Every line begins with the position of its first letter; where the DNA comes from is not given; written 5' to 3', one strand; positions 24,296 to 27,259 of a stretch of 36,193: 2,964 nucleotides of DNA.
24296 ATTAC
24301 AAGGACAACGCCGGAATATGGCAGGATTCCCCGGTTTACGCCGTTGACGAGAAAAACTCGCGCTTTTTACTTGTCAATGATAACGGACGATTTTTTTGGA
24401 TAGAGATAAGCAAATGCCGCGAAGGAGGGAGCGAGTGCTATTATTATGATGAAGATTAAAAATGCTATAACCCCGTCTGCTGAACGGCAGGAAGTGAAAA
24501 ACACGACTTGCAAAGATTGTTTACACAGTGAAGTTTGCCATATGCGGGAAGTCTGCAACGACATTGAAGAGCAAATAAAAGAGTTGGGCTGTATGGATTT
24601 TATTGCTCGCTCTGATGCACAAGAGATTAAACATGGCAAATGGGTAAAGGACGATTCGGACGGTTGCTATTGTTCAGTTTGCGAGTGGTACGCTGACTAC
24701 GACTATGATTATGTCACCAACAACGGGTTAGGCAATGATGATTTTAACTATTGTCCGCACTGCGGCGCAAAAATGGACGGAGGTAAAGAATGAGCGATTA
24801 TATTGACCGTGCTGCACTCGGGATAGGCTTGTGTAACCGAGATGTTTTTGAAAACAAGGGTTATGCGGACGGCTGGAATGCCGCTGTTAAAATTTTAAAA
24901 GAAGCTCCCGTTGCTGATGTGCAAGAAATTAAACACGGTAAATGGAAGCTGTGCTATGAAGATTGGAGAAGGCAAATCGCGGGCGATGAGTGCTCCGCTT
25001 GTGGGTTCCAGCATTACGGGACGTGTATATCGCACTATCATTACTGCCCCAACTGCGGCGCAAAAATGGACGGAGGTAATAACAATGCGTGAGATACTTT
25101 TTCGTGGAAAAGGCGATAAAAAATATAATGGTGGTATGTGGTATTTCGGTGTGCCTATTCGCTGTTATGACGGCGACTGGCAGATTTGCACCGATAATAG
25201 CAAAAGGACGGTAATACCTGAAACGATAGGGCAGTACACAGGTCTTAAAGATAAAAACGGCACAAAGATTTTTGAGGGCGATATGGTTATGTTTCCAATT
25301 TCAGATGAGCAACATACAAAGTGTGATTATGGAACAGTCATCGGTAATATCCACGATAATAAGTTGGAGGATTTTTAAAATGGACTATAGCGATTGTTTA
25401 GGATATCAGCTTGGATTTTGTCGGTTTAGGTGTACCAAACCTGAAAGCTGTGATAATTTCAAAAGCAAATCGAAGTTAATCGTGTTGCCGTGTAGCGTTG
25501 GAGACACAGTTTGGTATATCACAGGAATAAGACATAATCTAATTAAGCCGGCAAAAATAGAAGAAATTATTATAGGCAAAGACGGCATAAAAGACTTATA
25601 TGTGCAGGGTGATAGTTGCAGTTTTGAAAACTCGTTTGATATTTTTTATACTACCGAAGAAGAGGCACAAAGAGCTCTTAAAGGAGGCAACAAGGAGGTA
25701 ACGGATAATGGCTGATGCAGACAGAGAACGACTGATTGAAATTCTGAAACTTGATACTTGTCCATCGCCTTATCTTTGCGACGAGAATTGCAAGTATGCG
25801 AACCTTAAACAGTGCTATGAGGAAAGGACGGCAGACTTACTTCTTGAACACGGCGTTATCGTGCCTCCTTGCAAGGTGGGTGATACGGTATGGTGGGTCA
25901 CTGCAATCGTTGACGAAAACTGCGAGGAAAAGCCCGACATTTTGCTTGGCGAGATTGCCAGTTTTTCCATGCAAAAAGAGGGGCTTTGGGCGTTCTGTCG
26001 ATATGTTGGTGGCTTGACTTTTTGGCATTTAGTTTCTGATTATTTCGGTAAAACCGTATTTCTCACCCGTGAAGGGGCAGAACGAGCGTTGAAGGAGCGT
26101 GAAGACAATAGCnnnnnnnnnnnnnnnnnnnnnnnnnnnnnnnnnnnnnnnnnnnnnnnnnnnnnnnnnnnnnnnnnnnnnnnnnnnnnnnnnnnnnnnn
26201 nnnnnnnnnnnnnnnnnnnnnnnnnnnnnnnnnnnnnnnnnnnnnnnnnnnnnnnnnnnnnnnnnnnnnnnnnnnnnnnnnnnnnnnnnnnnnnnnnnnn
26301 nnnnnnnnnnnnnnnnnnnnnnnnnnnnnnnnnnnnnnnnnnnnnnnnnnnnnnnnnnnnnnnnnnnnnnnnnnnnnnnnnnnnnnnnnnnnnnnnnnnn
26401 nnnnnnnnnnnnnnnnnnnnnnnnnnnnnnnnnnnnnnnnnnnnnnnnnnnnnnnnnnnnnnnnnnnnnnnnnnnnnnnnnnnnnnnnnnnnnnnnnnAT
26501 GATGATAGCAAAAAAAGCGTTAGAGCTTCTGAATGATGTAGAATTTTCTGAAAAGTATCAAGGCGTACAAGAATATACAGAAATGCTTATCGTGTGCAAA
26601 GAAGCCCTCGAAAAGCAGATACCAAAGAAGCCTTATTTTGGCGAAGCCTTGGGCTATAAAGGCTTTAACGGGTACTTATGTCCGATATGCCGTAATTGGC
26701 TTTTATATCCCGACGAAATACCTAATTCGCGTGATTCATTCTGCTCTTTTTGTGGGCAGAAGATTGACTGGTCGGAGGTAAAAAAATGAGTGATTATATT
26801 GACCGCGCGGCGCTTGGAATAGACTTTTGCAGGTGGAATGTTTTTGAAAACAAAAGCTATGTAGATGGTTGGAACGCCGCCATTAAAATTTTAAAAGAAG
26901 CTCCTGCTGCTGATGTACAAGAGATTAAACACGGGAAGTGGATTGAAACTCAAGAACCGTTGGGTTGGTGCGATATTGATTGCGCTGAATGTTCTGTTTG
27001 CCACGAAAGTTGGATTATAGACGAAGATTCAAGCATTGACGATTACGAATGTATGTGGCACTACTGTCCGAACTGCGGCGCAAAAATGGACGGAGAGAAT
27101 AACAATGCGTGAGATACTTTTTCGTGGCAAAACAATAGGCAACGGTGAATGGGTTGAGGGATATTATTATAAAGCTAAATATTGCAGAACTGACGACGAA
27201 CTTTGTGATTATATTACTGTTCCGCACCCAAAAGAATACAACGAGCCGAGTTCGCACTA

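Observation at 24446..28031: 3.6-kb array of nested paralogue families (four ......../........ zinc-ribbon genes, two YopX genes, two further pairs)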

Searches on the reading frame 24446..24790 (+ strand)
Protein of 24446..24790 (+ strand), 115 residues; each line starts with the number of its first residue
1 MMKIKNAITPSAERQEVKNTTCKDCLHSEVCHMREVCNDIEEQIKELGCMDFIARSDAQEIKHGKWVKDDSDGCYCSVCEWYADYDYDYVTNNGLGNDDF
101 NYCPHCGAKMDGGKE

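Call 3: search_protein_families(library=pfam, proteins=[window:24446-24790:+], max_evalue=1)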
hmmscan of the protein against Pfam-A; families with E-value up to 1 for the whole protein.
window:24446-24790:+ (115 aa): 2 families
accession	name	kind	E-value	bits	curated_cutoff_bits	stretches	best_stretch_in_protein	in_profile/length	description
PF13240.11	Zn_Ribbon_1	-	0.013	15.7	25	1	98-109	11-22/23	zinc-ribbon domain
PF16511.11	FERM_f0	-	0.14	12.9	26.9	1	16-70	7-63/81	N-terminal or F0 domain of Talin-head FERM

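Call 4: search_protein_families(library=phrogs, proteins=[window:24446-24790:+], max_evalue=0.01)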
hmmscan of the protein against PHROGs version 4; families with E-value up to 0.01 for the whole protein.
window:24446-24790:+ (115 aa): 1 family
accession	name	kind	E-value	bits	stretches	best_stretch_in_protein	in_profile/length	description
phrog_22543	-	unknown function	3.1e-06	28.5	1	54-113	46-100/105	-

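Call 27: search_protein_families(library=ncbifam, proteins=[window:24446-24790:+], max_evalue=0.1)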
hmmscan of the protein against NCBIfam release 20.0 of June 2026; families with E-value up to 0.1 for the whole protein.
window:24446-24790:+ (115 aa): 0 families

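Call 84: search_protein_families(library=padloc, proteins=[window:24446-24790:+], max_evalue=0.01)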
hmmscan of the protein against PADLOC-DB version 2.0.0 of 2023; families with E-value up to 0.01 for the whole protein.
window:24446-24790:+ (115 aa): 0 families

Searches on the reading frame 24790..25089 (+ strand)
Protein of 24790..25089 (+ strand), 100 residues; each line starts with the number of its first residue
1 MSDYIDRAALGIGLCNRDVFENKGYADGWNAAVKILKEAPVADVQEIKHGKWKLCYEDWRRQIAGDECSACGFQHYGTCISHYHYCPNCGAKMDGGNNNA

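Call 3: search_protein_families(library=pfam, proteins=[window:24790-25089:+], max_evalue=1)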
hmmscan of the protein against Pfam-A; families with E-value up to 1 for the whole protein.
window:24790-25089:+ (100 aa): 6 families
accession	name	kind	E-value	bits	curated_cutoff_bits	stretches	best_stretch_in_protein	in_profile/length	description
PF13248.11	Zn_ribbon_3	-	0.011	15.6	27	1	85-94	4-13/26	zinc-ribbon domain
PF13240.11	Zn_Ribbon_1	-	0.026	14.7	25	1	85-96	1-12/23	zinc-ribbon domain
PF07282.18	Cas12f1-like_TNB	-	0.03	14.9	26.3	1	67-94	30-51/60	Cas12f1-like, TNB domain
PF15494.11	SRCR_2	-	0.13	13.3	27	1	43-76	7-41/99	Scavenger receptor cysteine-rich domain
PF21349.2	RUBY_RBDX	-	0.27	11.2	26.5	1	68-92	3-25/30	Rubrerythrin, rubredoxin-like domain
PF24460.1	DUF7575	-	0.51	10.2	28.5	0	86-94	6-14/28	Domain of unknown function (DUF7575)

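Call 4: search_protein_families(library=phrogs, proteins=[window:24790-25089:+], max_evalue=0.01)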
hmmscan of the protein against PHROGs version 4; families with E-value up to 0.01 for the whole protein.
window:24790-25089:+ (100 aa): 2 families
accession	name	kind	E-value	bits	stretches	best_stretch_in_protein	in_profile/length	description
phrog_22543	-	unknown function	2.8e-06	28.7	1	33-98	38-102/105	-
phrog_10714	-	unknown function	0.0079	17.4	1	64-97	72-103/109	-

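Call 27: search_protein_families(library=ncbifam, proteins=[window:24790-25089:+], max_evalue=0.1)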
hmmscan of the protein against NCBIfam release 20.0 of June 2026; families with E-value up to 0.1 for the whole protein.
window:24790-25089:+ (100 aa): 2 families
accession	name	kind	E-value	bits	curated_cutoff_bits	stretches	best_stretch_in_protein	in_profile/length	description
NF045720.1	rubredox_RCKP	subfamily_domain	0.0091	15.6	45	1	67-92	5-28/34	RCKP-type rubredoxin-like domain-containing protein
NF006732.0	PRK09263.1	equivalog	0.017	13.5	657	1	64-92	640-668/712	anaerobic ribonucleoside-triphosphate reductase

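Call 84: search_protein_families(library=padloc, proteins=[window:24790-25089:+], max_evalue=0.01)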
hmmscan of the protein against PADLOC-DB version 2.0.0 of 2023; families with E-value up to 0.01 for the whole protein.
window:24790-25089:+ (100 aa): 0 families

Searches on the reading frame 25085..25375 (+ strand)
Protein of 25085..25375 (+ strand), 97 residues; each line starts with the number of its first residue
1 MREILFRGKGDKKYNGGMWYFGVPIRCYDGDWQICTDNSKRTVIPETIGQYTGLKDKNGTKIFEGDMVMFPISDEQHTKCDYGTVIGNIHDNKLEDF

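Call 3: search_protein_families(library=pfam, proteins=[window:25085-25375:+], max_evalue=1)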
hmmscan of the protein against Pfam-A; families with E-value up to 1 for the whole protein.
window:25085-25375:+ (97 aa): 3 families
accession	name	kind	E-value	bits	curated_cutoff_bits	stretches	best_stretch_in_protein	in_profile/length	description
PF09643.15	YopX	-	4.2e-11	43.4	22.4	1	38-77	34-79/128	YopX protein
PF07495.19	Y_Y_Y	-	0.052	13.9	26.6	1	28-52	17-41/65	Y_Y_Y domain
PF23456.1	CSDE1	-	0.075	13.6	27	1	52-85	47-80/84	Cold shock domain-containing protein E1 CSD domain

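Call 4: search_protein_families(library=phrogs, proteins=[window:25085-25375:+], max_evalue=0.01)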
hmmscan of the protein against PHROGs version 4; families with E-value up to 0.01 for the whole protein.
window:25085-25375:+ (97 aa): 6 families
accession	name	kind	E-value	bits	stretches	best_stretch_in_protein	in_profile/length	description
phrog_8684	-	unknown function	2.6e-16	61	1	1-75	2-88/164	-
phrog_98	-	unknown function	2.1e-15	57.8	1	1-76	25-102/208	-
phrog_9107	-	unknown function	1.1e-05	26.1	1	49-80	60-91/209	-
phrog_17106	-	unknown function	0.0066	17.2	1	47-76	135-163/229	-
phrog_9246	-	unknown function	0.0068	17.6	1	49-68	54-73/82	-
phrog_3358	-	unknown function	0.0086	17.5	0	53-88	15-53/91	-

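Call 27: search_protein_families(library=ncbifam, proteins=[window:25085-25375:+], max_evalue=0.1)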
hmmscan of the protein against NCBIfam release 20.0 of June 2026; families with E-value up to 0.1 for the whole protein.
window:25085-25375:+ (97 aa): 1 family
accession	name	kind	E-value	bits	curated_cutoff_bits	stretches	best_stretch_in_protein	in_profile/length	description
TIGR01671.1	phage_TIGR01671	hypoth_equivalog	2.5e-09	37.2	41.3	1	47-69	56-78/151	phage conserved hypothetical protein TIGR01671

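Call 84: search_protein_families(library=padloc, proteins=[window:25085-25375:+], max_evalue=0.01)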
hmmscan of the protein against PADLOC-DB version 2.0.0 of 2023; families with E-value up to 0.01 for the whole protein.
window:25085-25375:+ (97 aa): 0 families

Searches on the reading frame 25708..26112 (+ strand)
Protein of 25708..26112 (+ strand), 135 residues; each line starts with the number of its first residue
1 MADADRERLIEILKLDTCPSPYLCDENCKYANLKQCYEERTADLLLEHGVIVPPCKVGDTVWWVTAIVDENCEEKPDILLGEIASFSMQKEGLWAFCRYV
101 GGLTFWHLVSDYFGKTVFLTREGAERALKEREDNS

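Call 3: search_protein_families(library=pfam, proteins=[window:25708-26112:+], max_evalue=1)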
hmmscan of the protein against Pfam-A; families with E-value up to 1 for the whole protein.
window:25708-26112:+ (135 aa): 1 family
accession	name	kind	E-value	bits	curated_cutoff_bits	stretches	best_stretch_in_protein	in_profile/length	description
PF03925.18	SeqA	-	0.14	12.6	25.5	1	37-91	51-103/111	SeqA protein C-terminal domain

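Call 4: search_protein_families(library=phrogs, proteins=[window:25708-26112:+], max_evalue=0.01)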
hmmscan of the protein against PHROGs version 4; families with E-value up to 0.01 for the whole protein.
window:25708-26112:+ (135 aa): 1 family
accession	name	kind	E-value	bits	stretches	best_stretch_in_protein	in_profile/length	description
phrog_38832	-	unknown function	1.8e-05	25.6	1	49-130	97-182/186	-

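Call 27: search_protein_families(library=ncbifam, proteins=[window:25708-26112:+], max_evalue=0.1)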
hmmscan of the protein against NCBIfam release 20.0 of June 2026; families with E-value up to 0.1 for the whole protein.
window:25708-26112:+ (135 aa): 2 families
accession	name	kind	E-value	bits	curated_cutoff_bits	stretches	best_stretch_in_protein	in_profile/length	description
NF008389.0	PRK11187.1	equivalog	0.023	14.7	185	1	37-92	121-174/182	replication initiation negative regulator SeqA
TIGR02775.1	TrbG_Ti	equivalog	0.087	12.3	180.85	0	36-65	16-45/206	P-type conjugative transfer protein TrbG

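Call 56: search_solved_structures(query=window:25708-26112:+, max_evalue=1)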
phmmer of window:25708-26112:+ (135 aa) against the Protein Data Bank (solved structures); distinct sequences matched with E-value up to 1: 0.

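Call 58: find_homologous_proteins(query=A3, max_evalue=0.001)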
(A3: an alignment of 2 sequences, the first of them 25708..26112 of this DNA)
Query A3 (2 sequences) (135 aa, profile of the alignment): 4074 proteins with E <= 0.001 among 5194 candidates; the best 120 are listed.
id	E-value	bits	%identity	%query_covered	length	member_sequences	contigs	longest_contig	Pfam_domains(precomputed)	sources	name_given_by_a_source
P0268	9.6e-70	251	96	100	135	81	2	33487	-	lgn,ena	-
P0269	5.9e-67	242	90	100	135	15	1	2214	-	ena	-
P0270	1.2e-57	212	53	100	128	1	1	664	-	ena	-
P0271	2.3e-57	211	55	100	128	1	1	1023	-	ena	-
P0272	1.5e-47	179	67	13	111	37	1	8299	-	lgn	-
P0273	1.9e-44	169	92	71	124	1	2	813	-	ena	-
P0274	1.9e-44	169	92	71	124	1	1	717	-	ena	-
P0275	3.3e-44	168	71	98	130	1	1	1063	-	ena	-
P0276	3.6e-44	168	73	98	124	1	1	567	-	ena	-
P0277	1.2e-43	166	72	100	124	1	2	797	-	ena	-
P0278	1.3e-43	166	66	93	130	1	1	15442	-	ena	-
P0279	3.8e-43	165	89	71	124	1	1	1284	-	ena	-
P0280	4.0e-43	165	71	98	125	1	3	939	-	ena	-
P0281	4.2e-43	165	67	13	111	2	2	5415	-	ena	-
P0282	5.4e-43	164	71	98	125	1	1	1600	-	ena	-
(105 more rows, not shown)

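Call 67: predict_structure(alignment_id=A6)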
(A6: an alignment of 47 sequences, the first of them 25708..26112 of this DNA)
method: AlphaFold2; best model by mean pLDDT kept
length: 135 residues; sequences in the alignment: 47
mean_pLDDT: 83.5   pTM: 0.70
mean pLDDT of the five models: 83.5, 81.0, 80.5, 80.5, 77.0
residues with pLDDT >= 90: 46; 70-90: 66; 50-70: 23; < 50: 0
segments of 3 or more residues with pLDDT < 50: none
pLDDT, mean of each block of 10 residues (from residue 1): 82 77 62 68 89 91 88 87 92 89 83 91 92 71
secondary structure, 60 per line:
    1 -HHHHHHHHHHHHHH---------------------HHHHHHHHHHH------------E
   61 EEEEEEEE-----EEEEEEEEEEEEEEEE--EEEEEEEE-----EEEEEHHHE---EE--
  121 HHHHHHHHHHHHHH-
elements in order: H2-15 H37-47 E60-68 E74-89 E92-99 E105-109 H121-134

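Call 70: fold_search(model_id=the predicted structure, library=pdb)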
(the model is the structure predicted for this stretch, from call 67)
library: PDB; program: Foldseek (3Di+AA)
matches with E <= 10: 1073; with E <= 0.001: 0
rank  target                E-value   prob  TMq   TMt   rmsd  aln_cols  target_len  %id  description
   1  9tvu_P                5.0e-03  0.99  0.30  0.31   9.6        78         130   20  Structure of the Chlamydomonas reinhardtii chlororibosome (released 2026-02-18)
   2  9jns_P                7.3e-03  0.99  0.31  0.36   8.5        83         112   16  50S precursor - Erm complex (C-II) (released 2025-10-29)
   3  9jsr_P                8.3e-03  0.99  0.31  0.36   8.5        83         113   16  50S precursor - Erm complex (C-I) (released 2025-10-29)
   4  4qqg_A                1.0e-02  1.00  0.30  0.51   4.6        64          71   12  Crystal structure of an N-terminal HTATIP fragment (released 2014-07-09)
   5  9jmk_P                1.1e-02  0.98  0.31  0.40   8.6        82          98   18  50S Ribosomal Subunit precursor state III (released 2025-10-29)
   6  4qqg_D                1.4e-02  1.00  0.28  0.48   3.7        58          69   10  Crystal structure of an N-terminal HTATIP fragment (released 2014-07-09)
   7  4qqg_E                1.6e-02  0.99  0.28  0.46   5.6        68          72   13  Crystal structure of an N-terminal HTATIP fragment (released 2014-07-09)
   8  9bsl_K                2.0e-02  0.94  0.30  0.34   8.7        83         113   16  45SRbgA particle in complex with RbgA and YphC. Class A (released 2024-12-25)
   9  6z1p_At               2.0e-02  0.72  0.28  0.22  13.4       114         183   10  Structure of the mitochondrial ribosome from Tetrahymena thermophila (released 2020-06-24)
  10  4wf9_M                2.4e-02  0.92  0.28  0.33   7.3        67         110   12  The crystal structure of the large ribosomal subunit of Staphylococcus aureus in complex with telithromycin (released 2015-10-21)
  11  6spf_P                2.5e-02  0.96  0.30  0.35   8.8        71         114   13  Pseudomonas aeruginosa 70s ribosome from an aminoglycoside resistant clinical isolate (released 2019-10-23)
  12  4qqg_G                2.7e-02  0.99  0.30  0.50   4.6        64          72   12  Crystal structure of an N-terminal HTATIP fragment (released 2014-07-09)
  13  9i5v_S                2.7e-02  0.96  0.30  0.35   8.7        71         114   17  70S P. gingivalis ribosome erm-delta-porN strain (released 2025-08-20)
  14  6ha1_P                2.7e-02  0.91  0.29  0.33   8.8        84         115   15  Cryo-EM structure of a 70S Bacillus subtilis ribosome translating the ErmD leader peptide in complex with telithromyci (released 2018-08-29)
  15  6o8z_Q                3.2e-02  0.96  0.31  0.36   7.1        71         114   17  Cryo-EM image reconstruction of the 70S Ribosome Enterococcus faecalis Class04 (released 2020-09-16)
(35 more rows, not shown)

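Call 84: search_protein_families(library=padloc, proteins=[window:25708-26112:+], max_evalue=0.01)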
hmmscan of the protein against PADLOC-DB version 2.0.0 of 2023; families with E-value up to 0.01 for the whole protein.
window:25708-26112:+ (135 aa): 0 families

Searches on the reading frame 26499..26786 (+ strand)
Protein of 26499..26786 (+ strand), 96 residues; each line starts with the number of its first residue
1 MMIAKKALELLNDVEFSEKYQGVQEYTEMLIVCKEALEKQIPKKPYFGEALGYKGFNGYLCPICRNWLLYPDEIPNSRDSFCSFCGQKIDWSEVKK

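Call 3: search_protein_families(library=pfam, proteins=[window:26499-26786:+], max_evalue=1)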
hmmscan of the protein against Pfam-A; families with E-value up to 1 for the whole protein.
window:26499-26786:+ (96 aa): 2 families
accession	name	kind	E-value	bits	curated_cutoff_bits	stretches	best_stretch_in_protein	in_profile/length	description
PF03107.22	C1_2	-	0.11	13.3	26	1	74-92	12-30/48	C1 domain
PF09297.16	Zn_ribbon_NUD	-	0.4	10.9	24.8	1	80-88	4-12/32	NADH pyrophosphatase zinc ribbon domain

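Call 4: search_protein_families(library=phrogs, proteins=[window:26499-26786:+], max_evalue=0.01)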
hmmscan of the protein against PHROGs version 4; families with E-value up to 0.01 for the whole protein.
window:26499-26786:+ (96 aa): 2 families
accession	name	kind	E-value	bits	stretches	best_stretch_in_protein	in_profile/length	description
phrog_10714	-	unknown function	7.4e-11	43.3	1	21-94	31-104/109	-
phrog_27132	-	unknown function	9.6e-07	29.7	1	54-95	23-61/78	-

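Call 27: search_protein_families(library=ncbifam, proteins=[window:26499-26786:+], max_evalue=0.1)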
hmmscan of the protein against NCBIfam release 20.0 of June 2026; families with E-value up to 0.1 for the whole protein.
window:26499-26786:+ (96 aa): 0 families

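Call 84: search_protein_families(library=padloc, proteins=[window:26499-26786:+], max_evalue=0.01)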
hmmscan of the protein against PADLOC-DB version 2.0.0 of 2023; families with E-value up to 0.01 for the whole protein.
window:26499-26786:+ (96 aa): 0 families

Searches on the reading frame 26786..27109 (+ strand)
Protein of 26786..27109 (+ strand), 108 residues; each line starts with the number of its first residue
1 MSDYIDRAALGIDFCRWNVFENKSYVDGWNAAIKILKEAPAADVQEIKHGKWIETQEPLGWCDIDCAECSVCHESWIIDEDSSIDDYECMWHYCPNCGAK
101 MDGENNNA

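Call 3: search_protein_families(library=pfam, proteins=[window:26786-27109:+], max_evalue=1)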
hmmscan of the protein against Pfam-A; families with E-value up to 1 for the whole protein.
window:26786-27109:+ (108 aa): 3 families
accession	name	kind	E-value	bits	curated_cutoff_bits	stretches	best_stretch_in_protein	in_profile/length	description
PF13240.11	Zn_Ribbon_1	-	0.059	13.6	25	1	93-102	1-10/23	zinc-ribbon domain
PF20228.3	DUF6587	-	0.15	13.2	27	1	32-73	40-79/82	Family of unknown function (DUF6587)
PF24460.1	DUF7575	-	0.43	10.4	28.5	1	94-103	6-15/28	Domain of unknown function (DUF7575)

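Call 4: search_protein_families(library=phrogs, proteins=[window:26786-27109:+], max_evalue=0.01)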
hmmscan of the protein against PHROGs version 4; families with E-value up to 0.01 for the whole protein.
window:26786-27109:+ (108 aa): 2 families
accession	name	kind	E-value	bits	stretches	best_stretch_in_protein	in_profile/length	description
phrog_22543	-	unknown function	4.5e-07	31.3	1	32-107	37-103/105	-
phrog_21525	-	unknown function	0.0081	17.7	0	65-101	70-103/108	-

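Call 27: search_protein_families(library=ncbifam, proteins=[window:26786-27109:+], max_evalue=0.1)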
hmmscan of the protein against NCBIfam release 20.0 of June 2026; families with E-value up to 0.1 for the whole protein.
window:26786-27109:+ (108 aa): 0 families

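Call 45: search_dna_similar(query=window:26786-27109:+, collection=phages, mode=protein, max_evalue=0.001, max_rows=30)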
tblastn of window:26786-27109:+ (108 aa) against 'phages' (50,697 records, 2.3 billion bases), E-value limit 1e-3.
Records with a match: 2; places in all: 3; records where one place covers at least 80% of the query: 2.
Best place of each record, by identity: <60% 2.
By first word of the organism name: Bacteriophage 2.
By host as written in the record: - 2.
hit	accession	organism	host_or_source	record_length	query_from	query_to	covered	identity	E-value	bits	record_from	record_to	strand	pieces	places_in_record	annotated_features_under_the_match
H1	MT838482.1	Bacteriophage sp.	human fecal samples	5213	1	105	97%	32.7%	1e-4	45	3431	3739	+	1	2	record has no annotation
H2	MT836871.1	Bacteriophage sp.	human fecal samples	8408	1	108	100%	30.1%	1e-4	45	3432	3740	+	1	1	record has no annotation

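Call 84: search_protein_families(library=padloc, proteins=[window:26786-27109:+], max_evalue=0.01)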
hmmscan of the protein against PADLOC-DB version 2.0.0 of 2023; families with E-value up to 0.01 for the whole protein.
window:26786-27109:+ (108 aa): 1 family
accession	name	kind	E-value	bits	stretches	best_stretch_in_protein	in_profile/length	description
PDLC04447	PDC-M14A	-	0.0077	14.6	0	67-102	20-54/152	-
